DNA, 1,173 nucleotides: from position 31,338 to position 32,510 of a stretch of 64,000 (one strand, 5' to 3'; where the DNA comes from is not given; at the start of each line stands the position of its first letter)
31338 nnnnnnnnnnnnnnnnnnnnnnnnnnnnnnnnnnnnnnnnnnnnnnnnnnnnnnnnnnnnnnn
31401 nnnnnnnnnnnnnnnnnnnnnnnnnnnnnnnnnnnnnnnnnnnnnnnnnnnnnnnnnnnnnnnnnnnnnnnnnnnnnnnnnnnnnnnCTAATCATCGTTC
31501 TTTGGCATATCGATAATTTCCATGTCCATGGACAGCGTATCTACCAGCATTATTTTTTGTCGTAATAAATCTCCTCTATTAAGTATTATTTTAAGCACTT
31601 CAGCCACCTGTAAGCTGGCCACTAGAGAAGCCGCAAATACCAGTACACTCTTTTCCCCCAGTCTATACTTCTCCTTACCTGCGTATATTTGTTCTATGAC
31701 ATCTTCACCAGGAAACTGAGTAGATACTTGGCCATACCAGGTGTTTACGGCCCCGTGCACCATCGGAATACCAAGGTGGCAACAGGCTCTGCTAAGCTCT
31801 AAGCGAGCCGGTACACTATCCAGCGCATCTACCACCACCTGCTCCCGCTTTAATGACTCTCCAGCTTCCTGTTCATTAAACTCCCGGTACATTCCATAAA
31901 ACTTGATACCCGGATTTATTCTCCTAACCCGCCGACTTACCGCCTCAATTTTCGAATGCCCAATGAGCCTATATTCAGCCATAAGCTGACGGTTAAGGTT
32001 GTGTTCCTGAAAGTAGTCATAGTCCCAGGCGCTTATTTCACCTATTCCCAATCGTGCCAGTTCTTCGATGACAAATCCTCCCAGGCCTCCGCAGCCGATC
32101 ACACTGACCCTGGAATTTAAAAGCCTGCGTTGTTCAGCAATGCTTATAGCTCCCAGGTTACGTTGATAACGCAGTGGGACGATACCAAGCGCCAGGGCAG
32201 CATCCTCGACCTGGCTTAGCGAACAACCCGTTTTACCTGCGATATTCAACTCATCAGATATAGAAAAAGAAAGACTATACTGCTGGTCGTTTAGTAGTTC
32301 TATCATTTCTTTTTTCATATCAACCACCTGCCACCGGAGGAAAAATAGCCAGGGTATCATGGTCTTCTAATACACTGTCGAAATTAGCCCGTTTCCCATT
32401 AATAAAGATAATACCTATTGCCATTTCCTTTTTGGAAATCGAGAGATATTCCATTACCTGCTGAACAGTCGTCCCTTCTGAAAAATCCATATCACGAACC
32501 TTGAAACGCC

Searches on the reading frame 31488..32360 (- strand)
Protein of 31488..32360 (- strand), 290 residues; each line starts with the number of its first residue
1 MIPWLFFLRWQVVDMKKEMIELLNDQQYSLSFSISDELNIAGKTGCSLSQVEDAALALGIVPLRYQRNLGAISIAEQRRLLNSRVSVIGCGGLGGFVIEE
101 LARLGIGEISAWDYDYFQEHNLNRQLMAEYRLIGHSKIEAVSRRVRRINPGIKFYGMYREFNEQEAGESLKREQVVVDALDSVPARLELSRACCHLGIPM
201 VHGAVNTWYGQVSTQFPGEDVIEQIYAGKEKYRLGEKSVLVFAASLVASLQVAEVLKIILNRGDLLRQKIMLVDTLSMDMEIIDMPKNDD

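Call 12: find_encoding_contigs(protein=window:31488-32360:-, flank=10000, max_places=10)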
Protein window:31488-32360:- (290 aa): no gene with exactly this product is on record in the collection.

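Call 13: find_encoding_contigs(protein=window:31488-32318:-, flank=10000, max_places=10)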
Protein window:31488-32318:- (276 aa): no gene with exactly this product is on record in the collection.

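Call 15: find_homologous_proteins(query=window:31488-32318:-, max_evalue=1e-30)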
Query window:31488-32318:- (276 aa): 2825 proteins with E <= 1e-30 among 7426 candidates; the best 120 are listed.
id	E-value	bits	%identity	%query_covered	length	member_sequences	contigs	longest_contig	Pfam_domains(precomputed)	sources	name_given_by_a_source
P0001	6.9e-176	601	100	100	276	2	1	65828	PF00899.28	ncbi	-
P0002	2.4e-146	505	85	100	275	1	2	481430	PF00899.28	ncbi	-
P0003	6.0e-144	497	83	100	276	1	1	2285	PF00899.28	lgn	-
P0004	6.0e-142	490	82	98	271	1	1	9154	PF00899.28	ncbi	-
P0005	8.3e-141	486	83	100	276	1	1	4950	PF00899.28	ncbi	-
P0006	2.5e-119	416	68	98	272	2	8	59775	PF00899.28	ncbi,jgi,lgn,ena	jgi:molybdopterin/thiamine biosynthesis adenylyltransferase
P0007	3.3e-119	416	68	100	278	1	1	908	PF00899.28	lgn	-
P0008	1.4e-118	414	69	100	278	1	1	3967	PF00899.28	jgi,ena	-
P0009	2.8e-118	413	68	100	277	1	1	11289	PF00899.28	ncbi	-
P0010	7.9e-114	398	71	93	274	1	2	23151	PF00899.28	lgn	-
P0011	8.4e-100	352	60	98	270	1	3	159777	PF00899.28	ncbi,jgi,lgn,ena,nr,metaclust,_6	ncbi:MAG: HesA/MoeB/ThiF family protein [Syntrophomonadaceae bacterium]|jgi:molybdopterin/thiamine b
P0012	4.0e-97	343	60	98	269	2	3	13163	PF00899.28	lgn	-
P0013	1.0e-88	316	54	99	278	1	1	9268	PF00899.28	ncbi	-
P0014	1.7e-88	315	56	98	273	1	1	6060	PF00899.28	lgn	-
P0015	1.8e-88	315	53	99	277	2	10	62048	PF00899.28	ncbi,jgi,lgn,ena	ncbi:MAG: HesA/MoeB/ThiF family protein [Syntrophomonas sp.]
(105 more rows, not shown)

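Call 17: find_encoding_contigs(protein=P0001, flank=10000, max_places=5)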
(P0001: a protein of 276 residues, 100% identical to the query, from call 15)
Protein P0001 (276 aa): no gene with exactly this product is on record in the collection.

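Call 18: find_encoding_contigs(protein=P0002, flank=10000, max_places=5)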
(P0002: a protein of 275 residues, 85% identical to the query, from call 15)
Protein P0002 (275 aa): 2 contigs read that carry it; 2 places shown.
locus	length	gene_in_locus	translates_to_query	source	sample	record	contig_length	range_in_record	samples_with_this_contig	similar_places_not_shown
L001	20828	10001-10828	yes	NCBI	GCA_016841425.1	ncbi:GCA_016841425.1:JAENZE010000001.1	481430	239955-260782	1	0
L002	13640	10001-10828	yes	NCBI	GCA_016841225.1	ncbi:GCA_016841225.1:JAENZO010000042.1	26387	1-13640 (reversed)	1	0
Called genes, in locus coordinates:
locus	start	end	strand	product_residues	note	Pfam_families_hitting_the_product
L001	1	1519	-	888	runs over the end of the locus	PF00989:PAS, PF08448:PAS_4, PF13426:PAS_9, PF00989:PAS, PF08448:PAS_4, PF13188:PAS_8, PF13426:PAS_9, PF00512:HisKA, +6 more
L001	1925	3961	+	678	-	PF26965:MimR_N, PF01590:GAF, PF00989:PAS, PF13426:PAS_9, PF00158:Sigma54_activat, PF14532:Sigma54_activ_2, PF25601:AAA_lid_14, PF02954:HTH_8, +5 more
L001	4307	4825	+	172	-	PF13484:Fer4_16 (faint), PF13534:Fer4_17 (faint), PF14697:Fer4_21 (faint), PF13247:Fer4_11, PF12838:Fer4_7, PF13187:Fer4_9 (weak), PF00037:Fer4 (weak), PF12837:Fer4_6 (weak), +5 more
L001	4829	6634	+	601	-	PF02730:AFOR_N, PF01314:AFOR_C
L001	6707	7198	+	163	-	PF01257:2Fe-2S_thioredx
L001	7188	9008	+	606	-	PF01257:2Fe-2S_thioredx (weak), PF01512:Complex1_51K, PF10531:SLBB (weak), PF10589:NADH_4Fe-4S, PF00037:Fer4 (faint), PF12797:Fer4_2 (faint), PF13237:Fer4_10 (weak), PF13187:Fer4_9 (weak), +1 more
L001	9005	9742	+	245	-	PF13510:Fer2_4, PF12838:Fer4_7, PF14697:Fer4_21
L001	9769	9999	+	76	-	PF02597:ThiS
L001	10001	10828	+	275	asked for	PF00899:ThiF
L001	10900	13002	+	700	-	PF00989:PAS, PF13188:PAS_8 (faint), PF08447:PAS_3, PF08448:PAS_4, PF13426:PAS_9, PF00512:HisKA, PF02518:HATPase_c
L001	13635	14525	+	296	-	PF01226:Form_Nir_trans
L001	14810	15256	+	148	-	PF01257:2Fe-2S_thioredx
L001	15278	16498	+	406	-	PF01512:Complex1_51K, PF10531:SLBB (faint), PF10589:NADH_4Fe-4S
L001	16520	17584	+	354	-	PF13510:Fer2_4, PF10588:NADH-G_4Fe-4S_3, PF14697:Fer4_21 (weak), PF22117:Fer4_Nqo3, PF12838:Fer4_7, PF00037:Fer4 (weak), PF04879:Molybdop_Fe4S4, PF00384:Molybdopterin, +2 more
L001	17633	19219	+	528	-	PF00384:Molybdopterin, PF01568:Molydop_binding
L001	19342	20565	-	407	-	PF01512:Complex1_51K, PF10589:NADH_4Fe-4S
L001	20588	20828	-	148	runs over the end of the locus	PF01257:2Fe-2S_thioredx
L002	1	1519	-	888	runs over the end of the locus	PF00989:PAS, PF08448:PAS_4, PF13426:PAS_9, PF00989:PAS, PF08448:PAS_4, PF13188:PAS_8, PF13426:PAS_9, PF00512:HisKA, +6 more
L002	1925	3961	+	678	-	PF26965:MimR_N, PF01590:GAF, PF00989:PAS, PF13426:PAS_9, PF00158:Sigma54_activat, PF14532:Sigma54_activ_2, PF25601:AAA_lid_14, PF02954:HTH_8, +5 more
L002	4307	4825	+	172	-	PF13484:Fer4_16 (faint), PF13534:Fer4_17 (faint), PF14697:Fer4_21 (faint), PF13247:Fer4_11, PF12838:Fer4_7, PF13187:Fer4_9 (weak), PF00037:Fer4 (weak), PF12837:Fer4_6 (weak), +5 more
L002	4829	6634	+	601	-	PF02730:AFOR_N, PF01314:AFOR_C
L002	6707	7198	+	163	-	PF01257:2Fe-2S_thioredx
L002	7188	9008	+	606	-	PF01257:2Fe-2S_thioredx (weak), PF01512:Complex1_51K, PF10531:SLBB (weak), PF10589:NADH_4Fe-4S, PF00037:Fer4 (faint), PF12797:Fer4_2 (faint), PF13237:Fer4_10 (weak), PF13187:Fer4_9 (weak), +1 more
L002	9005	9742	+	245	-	PF13510:Fer2_4, PF12838:Fer4_7, PF14697:Fer4_21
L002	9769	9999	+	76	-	PF02597:ThiS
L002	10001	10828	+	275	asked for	PF00899:ThiF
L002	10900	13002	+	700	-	PF00989:PAS, PF13188:PAS_8 (faint), PF08447:PAS_3, PF08448:PAS_4, PF13426:PAS_9, PF00512:HisKA, PF02518:HATPase_c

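Call 23: find_encoding_contigs(protein=P0004, flank=10000, max_places=3)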
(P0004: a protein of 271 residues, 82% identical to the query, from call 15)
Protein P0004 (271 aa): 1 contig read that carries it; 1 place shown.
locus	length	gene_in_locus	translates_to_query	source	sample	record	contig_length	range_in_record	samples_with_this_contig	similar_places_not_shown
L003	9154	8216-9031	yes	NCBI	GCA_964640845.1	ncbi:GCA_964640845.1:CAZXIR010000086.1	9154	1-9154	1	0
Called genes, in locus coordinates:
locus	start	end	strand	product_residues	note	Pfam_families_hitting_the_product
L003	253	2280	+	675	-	PF26965:MimR_N, PF01590:GAF, PF00989:PAS, PF13426:PAS_9, PF00158:Sigma54_activat, PF14532:Sigma54_activ_2, PF25601:AAA_lid_14, PF02954:HTH_8, +4 more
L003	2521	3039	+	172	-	PF13484:Fer4_16 (faint), PF13534:Fer4_17 (faint), PF14697:Fer4_21 (faint), PF13247:Fer4_11, PF12838:Fer4_7, PF13187:Fer4_9 (weak), PF00037:Fer4 (weak), PF12837:Fer4_6 (weak), +5 more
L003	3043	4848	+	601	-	PF02730:AFOR_N, PF01314:AFOR_C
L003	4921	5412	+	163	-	PF01257:2Fe-2S_thioredx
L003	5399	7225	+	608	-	PF01257:2Fe-2S_thioredx (weak), PF01512:Complex1_51K, PF10531:SLBB (weak), PF10589:NADH_4Fe-4S, PF00037:Fer4 (weak), PF12797:Fer4_2 (weak), PF13237:Fer4_10, PF13187:Fer4_9 (weak), +2 more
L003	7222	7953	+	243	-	PF00111:Fer2, PF13510:Fer2_4, PF00037:Fer4 (faint), PF12838:Fer4_7, PF13237:Fer4_10 (faint), PF14697:Fer4_21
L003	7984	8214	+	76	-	PF14451:Ub-Mut7C (weak), PF02597:ThiS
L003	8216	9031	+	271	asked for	PF00899:ThiF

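Call 24: find_encoding_contigs(protein=P0005, flank=10000, max_places=3)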
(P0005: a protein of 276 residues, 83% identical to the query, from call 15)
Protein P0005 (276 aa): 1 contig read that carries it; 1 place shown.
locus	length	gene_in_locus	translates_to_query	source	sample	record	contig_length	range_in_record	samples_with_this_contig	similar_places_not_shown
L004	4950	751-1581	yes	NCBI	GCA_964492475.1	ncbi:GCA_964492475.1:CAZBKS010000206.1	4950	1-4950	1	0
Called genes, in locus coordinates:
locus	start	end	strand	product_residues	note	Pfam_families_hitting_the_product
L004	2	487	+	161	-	?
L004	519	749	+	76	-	PF14451:Ub-Mut7C (weak), PF02597:ThiS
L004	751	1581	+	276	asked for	PF00899:ThiF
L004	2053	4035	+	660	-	PF00989:PAS, PF08448:PAS_4, PF13188:PAS_8 (faint), PF13426:PAS_9, PF08447:PAS_3, PF13426:PAS_9 (weak), PF00512:HisKA, PF02518:HATPase_c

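Call 61: search_protein_families(library=pfam, alignment_id=A2, max_evalue=0.00001)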
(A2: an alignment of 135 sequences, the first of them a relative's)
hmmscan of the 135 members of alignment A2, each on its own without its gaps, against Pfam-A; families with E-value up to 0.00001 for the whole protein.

A. member 1, L003:8174-9028:+ (285 aa): 1 family
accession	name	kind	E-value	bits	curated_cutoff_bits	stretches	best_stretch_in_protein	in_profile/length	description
PF00899.27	ThiF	-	6.2e-46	156.9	28.1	1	65-283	1-227/238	ThiF family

B. families by the number of members that match (of 135 scanned): 210 families (the first 25 are shown)
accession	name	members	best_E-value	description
PF00587.30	tRNA-synt_2b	4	1.2e-41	tRNA synthetase class II core domain (G, H, P, S and T)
PF12654.12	DUF3786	3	1.9e-57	Domain of unknown function (DUF3786)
PF00106.31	adh_short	3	2.3e-56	short chain dehydrogenase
PF00015.26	MCPsignal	3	7.4e-33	Methyl-accepting chemotaxis protein (MCP) signalling domain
PF08659.16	KR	3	9.4e-13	KR domain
PF00148.24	Oxidored_nitro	2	3.4e-108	Nitrogenase component 1 type Oxidoreductase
PF01098.24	FTSW_RODA_SPOVE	2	5.7e-87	Cell cycle protein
PF01276.26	OKR_DC_1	2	9.3e-70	Orn/Lys/Arg decarboxylase, major domain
PF01128.25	IspD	2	2.7e-68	2-C-methyl-D-erythritol 4-phosphate cytidylyltransferase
PF02163.28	Peptidase_M50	2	2.1e-64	Peptidase family M50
PF00557.29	Peptidase_M24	2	9.4e-64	Metallopeptidase family M24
PF13561.12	adh_short_C2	2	1e-61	Enoyl-(Acyl carrier protein) reductase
PF02541.22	Ppx-GppA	2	1e-54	Ppx/GppA phosphatase family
PF01594.21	AI-2E_transport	2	3.1e-54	AI-2E family transporter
PF00005.33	ABC_tran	2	5.7e-53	ABC transporter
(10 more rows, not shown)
